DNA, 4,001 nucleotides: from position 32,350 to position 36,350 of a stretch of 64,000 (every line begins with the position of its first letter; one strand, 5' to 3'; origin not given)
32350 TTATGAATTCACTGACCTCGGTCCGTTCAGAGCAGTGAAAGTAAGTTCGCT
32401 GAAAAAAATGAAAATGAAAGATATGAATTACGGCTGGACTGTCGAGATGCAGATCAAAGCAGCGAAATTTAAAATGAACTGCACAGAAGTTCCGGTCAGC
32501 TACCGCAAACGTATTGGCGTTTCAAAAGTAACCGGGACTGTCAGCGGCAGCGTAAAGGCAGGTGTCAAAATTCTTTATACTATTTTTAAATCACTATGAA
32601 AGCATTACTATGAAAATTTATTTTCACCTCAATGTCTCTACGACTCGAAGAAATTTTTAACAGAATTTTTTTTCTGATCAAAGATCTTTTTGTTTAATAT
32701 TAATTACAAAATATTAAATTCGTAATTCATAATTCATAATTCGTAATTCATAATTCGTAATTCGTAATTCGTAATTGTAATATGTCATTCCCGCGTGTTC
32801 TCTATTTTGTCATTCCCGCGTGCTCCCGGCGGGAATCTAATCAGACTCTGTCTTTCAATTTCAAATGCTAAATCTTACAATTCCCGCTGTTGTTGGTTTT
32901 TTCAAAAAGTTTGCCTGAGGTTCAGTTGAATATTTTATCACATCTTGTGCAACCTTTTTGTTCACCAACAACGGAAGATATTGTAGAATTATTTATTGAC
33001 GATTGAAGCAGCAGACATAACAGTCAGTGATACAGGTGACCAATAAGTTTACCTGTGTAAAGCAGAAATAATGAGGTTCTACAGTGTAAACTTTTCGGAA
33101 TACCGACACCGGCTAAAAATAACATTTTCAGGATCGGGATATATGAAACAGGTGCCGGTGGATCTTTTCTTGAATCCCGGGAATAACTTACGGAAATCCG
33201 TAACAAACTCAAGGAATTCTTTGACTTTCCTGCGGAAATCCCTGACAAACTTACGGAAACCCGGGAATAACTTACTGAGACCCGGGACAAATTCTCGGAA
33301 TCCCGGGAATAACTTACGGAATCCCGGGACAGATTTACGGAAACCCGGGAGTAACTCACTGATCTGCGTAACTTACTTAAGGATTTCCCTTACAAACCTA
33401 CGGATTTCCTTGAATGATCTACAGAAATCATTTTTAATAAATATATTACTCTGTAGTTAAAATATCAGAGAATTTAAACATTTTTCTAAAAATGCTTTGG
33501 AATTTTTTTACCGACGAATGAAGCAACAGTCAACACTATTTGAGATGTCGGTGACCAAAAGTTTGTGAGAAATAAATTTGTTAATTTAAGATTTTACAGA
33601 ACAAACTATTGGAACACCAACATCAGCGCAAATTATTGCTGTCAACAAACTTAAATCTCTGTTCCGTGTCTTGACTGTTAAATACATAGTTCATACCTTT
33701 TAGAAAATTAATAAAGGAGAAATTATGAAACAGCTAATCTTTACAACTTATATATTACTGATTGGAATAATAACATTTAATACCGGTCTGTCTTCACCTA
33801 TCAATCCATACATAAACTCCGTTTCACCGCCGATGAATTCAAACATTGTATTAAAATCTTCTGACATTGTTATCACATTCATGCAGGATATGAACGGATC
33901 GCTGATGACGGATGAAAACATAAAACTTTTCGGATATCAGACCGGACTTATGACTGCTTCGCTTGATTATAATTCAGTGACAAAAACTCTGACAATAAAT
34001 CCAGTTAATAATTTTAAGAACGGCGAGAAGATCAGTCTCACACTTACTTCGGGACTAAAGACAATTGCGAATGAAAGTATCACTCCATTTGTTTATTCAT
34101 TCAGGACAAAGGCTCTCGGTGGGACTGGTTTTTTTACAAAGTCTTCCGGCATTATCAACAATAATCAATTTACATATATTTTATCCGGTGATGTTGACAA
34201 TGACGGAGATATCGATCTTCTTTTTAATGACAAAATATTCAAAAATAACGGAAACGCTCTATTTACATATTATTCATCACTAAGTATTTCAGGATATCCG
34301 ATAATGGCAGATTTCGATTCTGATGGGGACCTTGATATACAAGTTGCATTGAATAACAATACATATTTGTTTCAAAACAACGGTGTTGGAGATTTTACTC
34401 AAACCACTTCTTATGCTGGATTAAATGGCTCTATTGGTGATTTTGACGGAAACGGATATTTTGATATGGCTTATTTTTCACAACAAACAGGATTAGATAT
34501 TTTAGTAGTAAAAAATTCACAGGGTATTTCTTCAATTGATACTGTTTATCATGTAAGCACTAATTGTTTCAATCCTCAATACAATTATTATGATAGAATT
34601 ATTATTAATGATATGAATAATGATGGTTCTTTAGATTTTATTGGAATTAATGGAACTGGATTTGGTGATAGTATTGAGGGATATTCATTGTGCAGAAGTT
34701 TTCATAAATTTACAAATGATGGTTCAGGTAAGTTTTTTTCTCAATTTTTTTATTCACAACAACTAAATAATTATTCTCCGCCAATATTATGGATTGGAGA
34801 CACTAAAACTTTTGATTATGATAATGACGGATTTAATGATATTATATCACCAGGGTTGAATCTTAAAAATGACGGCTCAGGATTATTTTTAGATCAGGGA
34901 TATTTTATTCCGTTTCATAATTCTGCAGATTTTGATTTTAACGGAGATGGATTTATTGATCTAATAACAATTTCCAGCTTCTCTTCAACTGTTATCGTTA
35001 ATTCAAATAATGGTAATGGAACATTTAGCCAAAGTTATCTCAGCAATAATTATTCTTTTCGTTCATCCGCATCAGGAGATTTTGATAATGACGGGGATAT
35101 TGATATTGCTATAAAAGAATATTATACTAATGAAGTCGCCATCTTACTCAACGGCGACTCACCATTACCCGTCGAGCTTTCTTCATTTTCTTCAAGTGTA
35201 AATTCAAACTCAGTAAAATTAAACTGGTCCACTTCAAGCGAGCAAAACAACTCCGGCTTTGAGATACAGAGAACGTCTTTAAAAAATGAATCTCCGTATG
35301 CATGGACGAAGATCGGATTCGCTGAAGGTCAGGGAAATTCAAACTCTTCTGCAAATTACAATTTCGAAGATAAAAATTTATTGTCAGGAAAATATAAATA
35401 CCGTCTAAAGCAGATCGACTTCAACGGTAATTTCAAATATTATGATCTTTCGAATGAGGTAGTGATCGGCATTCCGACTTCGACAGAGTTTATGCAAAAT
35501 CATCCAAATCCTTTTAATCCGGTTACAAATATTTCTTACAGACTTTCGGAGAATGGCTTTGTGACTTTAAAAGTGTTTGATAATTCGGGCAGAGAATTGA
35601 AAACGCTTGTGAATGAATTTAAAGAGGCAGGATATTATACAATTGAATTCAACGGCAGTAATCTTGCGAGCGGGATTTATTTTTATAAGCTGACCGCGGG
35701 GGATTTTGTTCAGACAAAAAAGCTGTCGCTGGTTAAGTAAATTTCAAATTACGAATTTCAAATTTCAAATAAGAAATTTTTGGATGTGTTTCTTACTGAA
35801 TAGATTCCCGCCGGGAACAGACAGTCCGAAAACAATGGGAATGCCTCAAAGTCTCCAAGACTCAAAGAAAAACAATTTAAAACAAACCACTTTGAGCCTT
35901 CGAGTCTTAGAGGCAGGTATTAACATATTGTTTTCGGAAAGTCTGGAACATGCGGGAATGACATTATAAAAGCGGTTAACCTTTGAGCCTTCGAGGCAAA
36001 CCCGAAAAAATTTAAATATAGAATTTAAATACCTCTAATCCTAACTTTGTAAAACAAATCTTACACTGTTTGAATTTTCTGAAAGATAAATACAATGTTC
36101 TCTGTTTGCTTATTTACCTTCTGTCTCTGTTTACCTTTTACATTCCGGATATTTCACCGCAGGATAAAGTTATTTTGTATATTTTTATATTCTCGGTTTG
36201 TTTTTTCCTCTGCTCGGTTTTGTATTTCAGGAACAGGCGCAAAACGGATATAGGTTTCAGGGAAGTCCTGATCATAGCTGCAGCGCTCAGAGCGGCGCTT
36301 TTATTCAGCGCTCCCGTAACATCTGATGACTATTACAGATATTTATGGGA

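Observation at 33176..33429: Twelve-unit 21-bp tandem array with phased CCCGGG sites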

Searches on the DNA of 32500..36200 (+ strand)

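Call 52: search_rna_families(source=window, start=32500, end=36200, threshold=evalue, max_evalue=1)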
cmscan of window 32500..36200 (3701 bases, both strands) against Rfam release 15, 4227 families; matches with E-value up to 1: 3.
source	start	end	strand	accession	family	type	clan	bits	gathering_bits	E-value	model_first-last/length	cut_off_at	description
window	35842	35915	-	RF03743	MIR7696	Gene; miRNA;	-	28.2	83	0.021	1-88/88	no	MIR7696 microRNA precursor family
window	35842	35915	+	RF03743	MIR7696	Gene; miRNA;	-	23.7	83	0.3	1-88/88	no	MIR7696 microRNA precursor family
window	35839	35918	-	RF03573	mir-1954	Gene; miRNA;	-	22.2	99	0.18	1-82/82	no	mir-1954 microRNA precursor family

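Call 86: search_dna_similar(query=window:33160-33520:+, collection=plasmids, mode=distant, max_evalue=0.001, max_rows=10)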
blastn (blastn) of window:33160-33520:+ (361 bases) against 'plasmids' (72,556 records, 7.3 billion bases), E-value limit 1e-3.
No match.

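Call 87: search_dna_similar(query=window:33160-33520:+, collection=phages, mode=distant, max_evalue=0.001, max_rows=10)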
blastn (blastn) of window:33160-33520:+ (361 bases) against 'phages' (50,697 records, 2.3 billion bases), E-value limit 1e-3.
No match.

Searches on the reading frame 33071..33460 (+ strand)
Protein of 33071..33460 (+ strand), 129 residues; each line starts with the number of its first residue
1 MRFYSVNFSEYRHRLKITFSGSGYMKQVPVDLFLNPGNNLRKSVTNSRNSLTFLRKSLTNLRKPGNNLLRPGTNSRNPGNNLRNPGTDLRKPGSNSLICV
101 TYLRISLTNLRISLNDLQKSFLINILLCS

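Call 10: search_protein_families(library=pfam, proteins=[window:33071-33460:+], max_evalue=0.01)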
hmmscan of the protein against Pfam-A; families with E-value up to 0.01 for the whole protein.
window:33071-33460:+ (129 aa): 0 families

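Call 20: find_homologous_proteins(query=window:33071-33460:+, max_evalue=0.01)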
Query window:33071-33460:+: 56 candidates shared short words with the query, none scored E <= 0.01.
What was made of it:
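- On Heptad-repeat protein gene: None for ORF129 (call 20).
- ORF129 has no homologues (call 20).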

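Call 37: list_cluster_members(proteins=[window:33071-33460:+, window:33024-33359:-])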
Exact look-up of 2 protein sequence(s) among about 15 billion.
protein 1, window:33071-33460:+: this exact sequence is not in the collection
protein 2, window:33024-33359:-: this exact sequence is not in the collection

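Call 38: find_encoding_contigs(protein=window:33071-33460:+, flank=3000, max_places=10)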
Protein window:33071-33460:+ (129 aa): 3 contigs read that carry it; 3 places shown.
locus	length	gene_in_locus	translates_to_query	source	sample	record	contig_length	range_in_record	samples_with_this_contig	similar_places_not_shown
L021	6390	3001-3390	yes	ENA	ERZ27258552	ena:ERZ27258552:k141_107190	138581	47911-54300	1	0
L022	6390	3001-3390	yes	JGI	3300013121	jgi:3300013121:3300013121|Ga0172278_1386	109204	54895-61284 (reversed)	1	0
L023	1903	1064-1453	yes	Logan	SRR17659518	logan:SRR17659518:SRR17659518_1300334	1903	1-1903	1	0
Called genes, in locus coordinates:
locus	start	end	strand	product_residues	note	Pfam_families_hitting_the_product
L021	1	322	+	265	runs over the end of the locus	PF04784:DUF547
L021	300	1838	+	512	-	PF02366:PMT, PF13231:PMT_2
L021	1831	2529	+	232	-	PF00535:Glycos_transf_2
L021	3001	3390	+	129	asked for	-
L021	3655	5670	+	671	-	PF13205:Big_5, PF01839:FG-GAP (faint), PF13517:FG-GAP_3, PF18962:Por_Secre_tail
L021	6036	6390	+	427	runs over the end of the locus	PF26314:MptA_B_family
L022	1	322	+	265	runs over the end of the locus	PF04784:DUF547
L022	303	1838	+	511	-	PF02366:PMT, PF13231:PMT_2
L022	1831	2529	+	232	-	PF00535:Glycos_transf_2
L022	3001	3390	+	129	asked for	-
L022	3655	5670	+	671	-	PF13205:Big_5, PF01839:FG-GAP (faint), PF13517:FG-GAP_3, PF18962:Por_Secre_tail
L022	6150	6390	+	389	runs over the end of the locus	PF26314:MptA_B_family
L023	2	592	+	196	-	?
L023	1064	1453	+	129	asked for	-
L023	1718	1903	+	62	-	?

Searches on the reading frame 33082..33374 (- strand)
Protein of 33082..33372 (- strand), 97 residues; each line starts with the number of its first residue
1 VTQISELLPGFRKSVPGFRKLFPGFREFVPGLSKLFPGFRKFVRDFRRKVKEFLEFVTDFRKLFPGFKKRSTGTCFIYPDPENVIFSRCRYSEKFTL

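Call 91: search_protein_families(library=pfam, proteins=[window:33082-33372:-], max_evalue=1)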
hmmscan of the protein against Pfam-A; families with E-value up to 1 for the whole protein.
seq(97 aa): 1 family
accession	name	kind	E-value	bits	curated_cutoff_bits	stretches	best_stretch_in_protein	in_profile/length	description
PF03711.20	OKR_DC_1_C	-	0.00074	20.3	24.2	1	30-73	85-126/132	Orn/Lys/Arg decarboxylase, C-terminal domain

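Call 98: search_protein_representatives(protein=window:33083-33374:-)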
Query: 97 residues. Proteins with E-value up to 0.001 (for the whole library): 7; up to 1e-10: 0; up to 1e-30: 0. The best 7 are listed.
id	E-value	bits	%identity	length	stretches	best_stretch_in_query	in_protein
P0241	1.7e-08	50.4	28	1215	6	31-90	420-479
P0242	4.3e-08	49.1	25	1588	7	6-68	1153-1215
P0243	1.5e-06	44.2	48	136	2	3-70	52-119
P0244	3.2e-05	39.9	45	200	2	3-67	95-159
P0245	7.5e-05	38.8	37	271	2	9-63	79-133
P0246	1.5e-04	37.8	25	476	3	3-66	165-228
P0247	7.8e-04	35.5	39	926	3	3-68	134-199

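Call 101: find_encoding_contigs(protein=P0243, flank=4000, max_places=3)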
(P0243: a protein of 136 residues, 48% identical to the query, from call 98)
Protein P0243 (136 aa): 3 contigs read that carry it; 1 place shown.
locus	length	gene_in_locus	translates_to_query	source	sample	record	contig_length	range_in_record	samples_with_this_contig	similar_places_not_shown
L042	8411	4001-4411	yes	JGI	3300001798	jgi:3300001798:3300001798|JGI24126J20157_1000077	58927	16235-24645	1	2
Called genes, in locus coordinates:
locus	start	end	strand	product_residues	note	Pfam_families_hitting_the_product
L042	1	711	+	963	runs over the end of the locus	PF00989:PAS (weak), PF08448:PAS_4, PF00989:PAS, PF08447:PAS_3, PF13426:PAS_9, PF13426:PAS_9, PF07730:HisKA_3, PF02518:HATPase_c, +3 more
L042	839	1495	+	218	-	PF00072:Response_reg, PF08281:Sigma70_r4_2 (weak), PF00196:GerE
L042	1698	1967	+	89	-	-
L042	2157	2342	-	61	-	-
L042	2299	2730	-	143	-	PF01797:Y1_Tnp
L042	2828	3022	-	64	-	-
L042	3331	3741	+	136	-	PF00072:Response_reg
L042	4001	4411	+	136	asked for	-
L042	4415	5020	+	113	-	-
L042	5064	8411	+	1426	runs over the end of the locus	PF00989:PAS, PF08447:PAS_3, PF08448:PAS_4, PF13426:PAS_9, PF13426:PAS_9, PF08447:PAS_3, PF00989:PAS, PF08448:PAS_4, +21 more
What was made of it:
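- L042 has a Y1 (REP-associated type) transposase gene 1.4 kb from its array (call 101).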
